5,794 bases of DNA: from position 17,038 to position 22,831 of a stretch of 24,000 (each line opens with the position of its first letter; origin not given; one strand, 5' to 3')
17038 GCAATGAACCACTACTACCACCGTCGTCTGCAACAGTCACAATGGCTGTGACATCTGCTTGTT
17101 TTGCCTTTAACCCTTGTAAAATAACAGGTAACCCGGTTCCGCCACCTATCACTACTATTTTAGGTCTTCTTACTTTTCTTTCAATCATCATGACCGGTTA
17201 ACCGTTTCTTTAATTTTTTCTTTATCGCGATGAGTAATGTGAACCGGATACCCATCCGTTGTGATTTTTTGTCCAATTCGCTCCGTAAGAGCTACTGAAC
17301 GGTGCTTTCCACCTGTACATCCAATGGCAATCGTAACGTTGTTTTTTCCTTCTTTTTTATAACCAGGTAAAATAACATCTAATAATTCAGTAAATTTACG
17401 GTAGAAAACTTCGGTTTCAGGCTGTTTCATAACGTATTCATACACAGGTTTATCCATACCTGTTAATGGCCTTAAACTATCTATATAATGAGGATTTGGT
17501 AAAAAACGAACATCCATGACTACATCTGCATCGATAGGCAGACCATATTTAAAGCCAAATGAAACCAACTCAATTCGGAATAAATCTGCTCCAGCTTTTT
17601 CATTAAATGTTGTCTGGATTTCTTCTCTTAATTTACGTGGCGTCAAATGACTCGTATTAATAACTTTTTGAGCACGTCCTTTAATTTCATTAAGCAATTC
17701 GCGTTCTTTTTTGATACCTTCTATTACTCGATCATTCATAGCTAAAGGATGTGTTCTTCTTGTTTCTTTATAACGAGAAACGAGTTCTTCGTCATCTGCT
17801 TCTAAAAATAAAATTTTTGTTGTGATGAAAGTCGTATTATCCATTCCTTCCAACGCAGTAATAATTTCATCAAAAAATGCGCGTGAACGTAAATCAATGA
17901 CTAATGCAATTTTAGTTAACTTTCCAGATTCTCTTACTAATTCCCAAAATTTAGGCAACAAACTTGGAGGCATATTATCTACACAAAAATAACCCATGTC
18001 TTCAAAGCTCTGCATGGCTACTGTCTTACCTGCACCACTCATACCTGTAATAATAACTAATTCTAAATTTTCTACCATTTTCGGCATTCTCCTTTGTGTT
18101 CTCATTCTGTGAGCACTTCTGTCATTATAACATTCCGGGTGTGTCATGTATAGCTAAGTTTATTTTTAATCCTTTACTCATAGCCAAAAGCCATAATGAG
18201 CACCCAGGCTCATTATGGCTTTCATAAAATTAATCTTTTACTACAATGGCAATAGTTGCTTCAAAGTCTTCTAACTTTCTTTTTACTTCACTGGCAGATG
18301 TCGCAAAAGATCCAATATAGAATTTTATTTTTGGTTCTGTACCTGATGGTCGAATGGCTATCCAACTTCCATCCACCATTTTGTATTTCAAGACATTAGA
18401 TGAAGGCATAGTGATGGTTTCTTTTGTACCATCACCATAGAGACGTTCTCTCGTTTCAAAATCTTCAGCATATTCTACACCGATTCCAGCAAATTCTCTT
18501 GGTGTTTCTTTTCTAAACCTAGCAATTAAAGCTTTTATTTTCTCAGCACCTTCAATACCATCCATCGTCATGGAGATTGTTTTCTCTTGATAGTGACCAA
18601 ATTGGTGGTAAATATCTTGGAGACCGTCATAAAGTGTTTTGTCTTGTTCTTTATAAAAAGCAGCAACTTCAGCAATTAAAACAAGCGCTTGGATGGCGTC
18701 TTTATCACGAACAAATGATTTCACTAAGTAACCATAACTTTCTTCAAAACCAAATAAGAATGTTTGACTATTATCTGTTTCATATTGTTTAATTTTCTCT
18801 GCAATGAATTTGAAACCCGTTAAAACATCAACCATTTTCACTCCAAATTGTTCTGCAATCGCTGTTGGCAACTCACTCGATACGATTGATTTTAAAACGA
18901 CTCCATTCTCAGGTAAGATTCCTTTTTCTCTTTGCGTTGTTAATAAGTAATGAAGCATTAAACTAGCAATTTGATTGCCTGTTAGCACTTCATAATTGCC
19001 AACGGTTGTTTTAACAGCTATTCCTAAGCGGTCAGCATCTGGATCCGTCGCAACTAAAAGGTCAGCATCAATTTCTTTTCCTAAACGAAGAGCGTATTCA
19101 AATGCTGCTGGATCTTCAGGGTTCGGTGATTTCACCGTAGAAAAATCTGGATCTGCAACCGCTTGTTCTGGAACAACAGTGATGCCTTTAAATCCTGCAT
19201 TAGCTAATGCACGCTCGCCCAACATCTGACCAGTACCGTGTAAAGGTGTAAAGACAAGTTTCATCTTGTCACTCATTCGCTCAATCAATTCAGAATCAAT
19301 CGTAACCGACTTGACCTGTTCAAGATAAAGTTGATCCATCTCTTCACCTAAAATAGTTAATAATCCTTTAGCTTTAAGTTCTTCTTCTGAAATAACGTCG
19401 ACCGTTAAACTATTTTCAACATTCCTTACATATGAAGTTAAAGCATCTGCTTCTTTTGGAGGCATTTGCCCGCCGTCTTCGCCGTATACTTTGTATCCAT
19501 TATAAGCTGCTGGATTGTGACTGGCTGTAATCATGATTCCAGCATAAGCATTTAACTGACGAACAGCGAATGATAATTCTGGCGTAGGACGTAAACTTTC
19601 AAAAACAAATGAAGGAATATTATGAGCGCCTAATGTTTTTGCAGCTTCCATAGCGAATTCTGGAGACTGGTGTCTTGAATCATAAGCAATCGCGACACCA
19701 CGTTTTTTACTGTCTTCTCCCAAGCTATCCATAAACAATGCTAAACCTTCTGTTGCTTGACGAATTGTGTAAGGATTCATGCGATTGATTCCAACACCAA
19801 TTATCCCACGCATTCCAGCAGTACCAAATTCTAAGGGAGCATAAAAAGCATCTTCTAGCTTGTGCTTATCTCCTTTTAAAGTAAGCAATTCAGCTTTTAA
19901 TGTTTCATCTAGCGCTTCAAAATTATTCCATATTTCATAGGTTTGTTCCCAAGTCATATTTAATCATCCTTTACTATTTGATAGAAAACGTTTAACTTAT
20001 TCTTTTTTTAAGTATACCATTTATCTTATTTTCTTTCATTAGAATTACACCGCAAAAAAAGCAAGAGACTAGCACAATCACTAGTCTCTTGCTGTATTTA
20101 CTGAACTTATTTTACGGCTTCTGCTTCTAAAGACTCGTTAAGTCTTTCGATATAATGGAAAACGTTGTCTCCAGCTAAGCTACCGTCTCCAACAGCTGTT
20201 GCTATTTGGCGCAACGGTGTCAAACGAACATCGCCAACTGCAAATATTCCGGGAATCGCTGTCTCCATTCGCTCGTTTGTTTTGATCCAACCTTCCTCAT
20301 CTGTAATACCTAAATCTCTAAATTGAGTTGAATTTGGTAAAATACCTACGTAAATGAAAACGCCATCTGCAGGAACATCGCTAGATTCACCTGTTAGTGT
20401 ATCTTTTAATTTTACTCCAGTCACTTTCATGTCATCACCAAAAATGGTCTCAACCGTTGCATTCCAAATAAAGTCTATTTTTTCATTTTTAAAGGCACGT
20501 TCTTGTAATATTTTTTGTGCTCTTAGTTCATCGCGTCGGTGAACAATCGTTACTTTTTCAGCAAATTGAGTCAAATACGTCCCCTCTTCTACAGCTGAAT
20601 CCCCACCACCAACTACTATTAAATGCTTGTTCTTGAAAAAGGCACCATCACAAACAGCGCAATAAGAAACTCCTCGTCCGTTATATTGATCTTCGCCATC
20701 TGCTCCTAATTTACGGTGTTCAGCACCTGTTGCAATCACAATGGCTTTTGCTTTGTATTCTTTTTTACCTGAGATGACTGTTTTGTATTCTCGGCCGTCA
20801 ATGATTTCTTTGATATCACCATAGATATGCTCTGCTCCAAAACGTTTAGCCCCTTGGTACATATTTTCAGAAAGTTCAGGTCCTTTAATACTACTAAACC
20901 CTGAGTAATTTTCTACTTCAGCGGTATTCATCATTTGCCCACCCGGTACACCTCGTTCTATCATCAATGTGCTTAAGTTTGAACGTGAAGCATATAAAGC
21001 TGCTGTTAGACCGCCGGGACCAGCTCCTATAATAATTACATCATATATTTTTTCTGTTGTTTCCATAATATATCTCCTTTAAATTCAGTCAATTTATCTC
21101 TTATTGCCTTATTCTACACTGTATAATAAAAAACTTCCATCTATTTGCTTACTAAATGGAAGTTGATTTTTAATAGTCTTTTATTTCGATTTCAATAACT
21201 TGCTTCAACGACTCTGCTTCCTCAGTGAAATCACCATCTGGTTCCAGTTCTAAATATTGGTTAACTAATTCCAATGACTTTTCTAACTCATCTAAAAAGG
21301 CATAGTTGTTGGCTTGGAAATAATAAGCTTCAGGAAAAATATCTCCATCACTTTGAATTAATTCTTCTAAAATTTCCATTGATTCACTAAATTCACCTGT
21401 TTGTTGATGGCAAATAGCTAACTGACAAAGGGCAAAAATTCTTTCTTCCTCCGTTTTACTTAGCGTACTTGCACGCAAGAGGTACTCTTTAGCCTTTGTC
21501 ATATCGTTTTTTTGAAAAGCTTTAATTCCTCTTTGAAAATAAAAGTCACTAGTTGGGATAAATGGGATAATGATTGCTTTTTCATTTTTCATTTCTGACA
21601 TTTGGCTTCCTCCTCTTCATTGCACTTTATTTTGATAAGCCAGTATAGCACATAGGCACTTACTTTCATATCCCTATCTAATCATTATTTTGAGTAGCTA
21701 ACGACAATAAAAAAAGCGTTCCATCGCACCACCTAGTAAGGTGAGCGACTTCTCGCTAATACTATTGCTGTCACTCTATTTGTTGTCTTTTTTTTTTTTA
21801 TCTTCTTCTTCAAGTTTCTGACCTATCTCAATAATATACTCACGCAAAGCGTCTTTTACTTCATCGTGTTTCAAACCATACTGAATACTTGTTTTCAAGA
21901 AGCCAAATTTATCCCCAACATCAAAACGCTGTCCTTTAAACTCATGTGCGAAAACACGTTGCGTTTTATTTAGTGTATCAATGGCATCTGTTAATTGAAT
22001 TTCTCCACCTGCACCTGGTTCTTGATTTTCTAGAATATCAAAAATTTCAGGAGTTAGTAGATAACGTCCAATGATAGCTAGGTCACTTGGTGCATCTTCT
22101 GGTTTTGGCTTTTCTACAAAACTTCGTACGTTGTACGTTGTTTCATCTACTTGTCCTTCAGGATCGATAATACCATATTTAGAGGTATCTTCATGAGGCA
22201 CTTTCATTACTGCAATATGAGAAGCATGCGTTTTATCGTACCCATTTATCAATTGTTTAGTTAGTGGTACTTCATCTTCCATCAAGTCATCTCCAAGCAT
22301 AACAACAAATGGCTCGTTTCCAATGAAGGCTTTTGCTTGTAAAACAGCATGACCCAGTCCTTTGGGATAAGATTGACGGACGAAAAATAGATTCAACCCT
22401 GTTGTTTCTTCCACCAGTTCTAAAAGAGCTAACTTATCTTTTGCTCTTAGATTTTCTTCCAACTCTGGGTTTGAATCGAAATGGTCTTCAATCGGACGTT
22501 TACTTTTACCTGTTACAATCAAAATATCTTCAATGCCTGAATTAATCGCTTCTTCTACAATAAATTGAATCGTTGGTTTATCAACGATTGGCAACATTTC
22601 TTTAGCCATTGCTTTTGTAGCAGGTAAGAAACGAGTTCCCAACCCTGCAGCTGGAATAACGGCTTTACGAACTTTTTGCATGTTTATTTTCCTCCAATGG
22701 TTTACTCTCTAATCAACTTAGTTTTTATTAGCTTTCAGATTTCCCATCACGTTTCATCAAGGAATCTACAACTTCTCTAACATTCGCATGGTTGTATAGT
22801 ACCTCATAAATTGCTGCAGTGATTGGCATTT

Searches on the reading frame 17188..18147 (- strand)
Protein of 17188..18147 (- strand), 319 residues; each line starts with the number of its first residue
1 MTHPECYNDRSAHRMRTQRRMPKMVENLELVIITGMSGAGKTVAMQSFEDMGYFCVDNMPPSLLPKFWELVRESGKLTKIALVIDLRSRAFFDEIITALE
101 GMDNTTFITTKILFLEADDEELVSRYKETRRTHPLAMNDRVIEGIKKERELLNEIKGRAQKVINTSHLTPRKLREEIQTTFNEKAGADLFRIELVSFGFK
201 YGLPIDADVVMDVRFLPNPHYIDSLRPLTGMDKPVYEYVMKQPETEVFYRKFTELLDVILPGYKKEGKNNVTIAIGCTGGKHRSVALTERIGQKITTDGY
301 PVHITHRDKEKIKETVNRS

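Call 11: search_protein_families(library=pfam, proteins=[window:17188-18147:-], max_evalue=0.001)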
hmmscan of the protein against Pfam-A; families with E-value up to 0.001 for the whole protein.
window:17188-18147:- (319 aa): 2 families
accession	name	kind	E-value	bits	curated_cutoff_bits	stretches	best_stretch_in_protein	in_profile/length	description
PF03668.21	RapZ-like_N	-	7.2e-58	195.3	25.4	1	28-183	1-156/158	RapZ-like N-terminal domain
PF22740.1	PapZ_C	-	4.8e-49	166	27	1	191-309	2-120/121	RapZ C-terminal domain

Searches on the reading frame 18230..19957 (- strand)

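Call 11: search_protein_families(library=pfam, proteins=[window:18230-19957:-], max_evalue=0.001)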
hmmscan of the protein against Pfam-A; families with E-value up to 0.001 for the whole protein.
window:18230-19957:- (575 aa): 4 families
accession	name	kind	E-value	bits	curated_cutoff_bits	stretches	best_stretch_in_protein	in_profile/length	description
PF02878.22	PGM_PMM_I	-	2.1e-38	131.5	22.5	1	43-181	3-135/138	Phosphoglucomutase/phosphomannomutase, alpha/beta/alpha domain I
PF02879.22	PGM_PMM_II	-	1.2e-22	80.8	29.3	1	211-314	3-99/103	Phosphoglucomutase/phosphomannomutase, alpha/beta/alpha domain II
PF02880.22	PGM_PMM_III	-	1.1e-19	71.1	20.7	1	327-452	2-114/115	Phosphoglucomutase/phosphomannomutase, alpha/beta/alpha domain III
PF00408.26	PGM_PMM_IV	-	8.3e-07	29.4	23.1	1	509-559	21-59/68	Phosphoglucomutase/phosphomannomutase, C-terminal domain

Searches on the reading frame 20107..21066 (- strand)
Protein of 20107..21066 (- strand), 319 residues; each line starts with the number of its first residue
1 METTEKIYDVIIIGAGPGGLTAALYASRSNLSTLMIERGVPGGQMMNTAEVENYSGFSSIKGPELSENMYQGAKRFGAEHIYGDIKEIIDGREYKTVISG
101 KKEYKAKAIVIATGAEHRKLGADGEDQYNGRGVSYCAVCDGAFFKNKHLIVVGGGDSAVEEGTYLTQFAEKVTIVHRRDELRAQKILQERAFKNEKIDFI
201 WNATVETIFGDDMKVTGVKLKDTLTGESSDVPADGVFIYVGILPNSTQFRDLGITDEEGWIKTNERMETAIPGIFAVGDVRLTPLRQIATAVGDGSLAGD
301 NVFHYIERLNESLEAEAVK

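Call 11: search_protein_families(library=pfam, proteins=[window:20107-21066:-], max_evalue=0.001)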
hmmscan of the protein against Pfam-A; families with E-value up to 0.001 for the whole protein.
window:20107-21066:- (319 aa): 11 families
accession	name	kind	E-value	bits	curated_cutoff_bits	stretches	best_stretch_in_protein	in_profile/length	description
PF07992.20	Pyr_redox_2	-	3.9e-56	191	26.1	1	8-295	1-291/291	Pyridine nucleotide-disulphide oxidoreductase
PF13738.12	Pyr_redox_3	-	7.4e-23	81.7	30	2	84-278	103-305/305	Pyridine nucleotide-disulphide oxidoreductase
PF00070.33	Pyr_redox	-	4.4e-21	75.6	22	1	148-222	1-81/82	Pyridine nucleotide-disulphide oxidoreductase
PF01266.30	DAO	-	7.3e-10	39.3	27.9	1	9-44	1-38/353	FAD dependent oxidoreductase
PF00890.30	FAD_binding_2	-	4.8e-09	36.3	20.4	1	9-43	1-36/414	FAD binding domain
PF12831.13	FAD_oxidored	-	2e-07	31.1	27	1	9-47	1-40/416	FAD dependent oxidoreductase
PF03486.20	HI0933_like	-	5.9e-07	29.6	50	1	9-40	2-33/244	HI0933-like protein Rossmann domain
PF01946.23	Thi4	-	7.4e-07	29.1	26.2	1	8-43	18-55/235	Thi4 family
PF01134.28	GIDA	-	9.1e-07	28.7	22.1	1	9-63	1-47/391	Glucose inhibited division protein A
PF13450.12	NAD_binding_8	-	1.4e-05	25.7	21.9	1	12-48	1-38/68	NAD(P)-binding Rossmann-like domain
PF13434.12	Lys_Orn_oxgnase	-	0.00038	20.1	21.3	0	101-195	143-241/339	L-lysine 6-monooxygenase/L-ornithine 5-monooxygenase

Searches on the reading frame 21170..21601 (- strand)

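Call 38: search_protein_families(library=pfam, proteins=[window:21170-21601:-], max_evalue=0.001)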
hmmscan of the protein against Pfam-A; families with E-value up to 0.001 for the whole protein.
window:21170-21601:- (143 aa): 7 families
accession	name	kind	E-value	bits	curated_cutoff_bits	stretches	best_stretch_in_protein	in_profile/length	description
PF07719.23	TPR_2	-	2.2e-11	43.4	27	0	90-122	1-33/34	Tetratricopeptide repeat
PF13181.12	TPR_8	-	2.3e-10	40.2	25.7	0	57-86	3-32/34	Tetratricopeptide repeat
PF00515.34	TPR_1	-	4.8e-08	32.9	27.8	0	19-44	2-27/34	Tetratricopeptide repeat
PF14559.12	TPR_19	-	8.2e-06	26.5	25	0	32-97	5-66/68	Tetratricopeptide repeat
PF14853.12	Fis1_TPR_C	-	2.6e-05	24.8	25.3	0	92-141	3-49/53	Fis1 C-terminal tetratricopeptide repeat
PF13424.12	TPR_12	-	4.9e-05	23.9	30.1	0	29-82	14-72/77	Tetratricopeptide repeat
PF13428.12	TPR_14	-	0.00035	21.4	23.5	0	60-95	6-40/44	Tetratricopeptide repeat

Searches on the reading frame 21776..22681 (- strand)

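Call 38: search_protein_families(library=pfam, proteins=[window:21776-22681:-], max_evalue=0.001)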
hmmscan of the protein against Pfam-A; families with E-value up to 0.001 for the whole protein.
window:21776-22681:- (301 aa): 2 families
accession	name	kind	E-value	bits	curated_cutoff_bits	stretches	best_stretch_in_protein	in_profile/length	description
PF00483.29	NTP_transferase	-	4.7e-35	121.8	21.2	1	6-263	1-237/245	Nucleotidyl transferase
PF12804.13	NTP_transf_3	-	6.3e-05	23.6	27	1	7-131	1-95/160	MobA-like NTP transferase domain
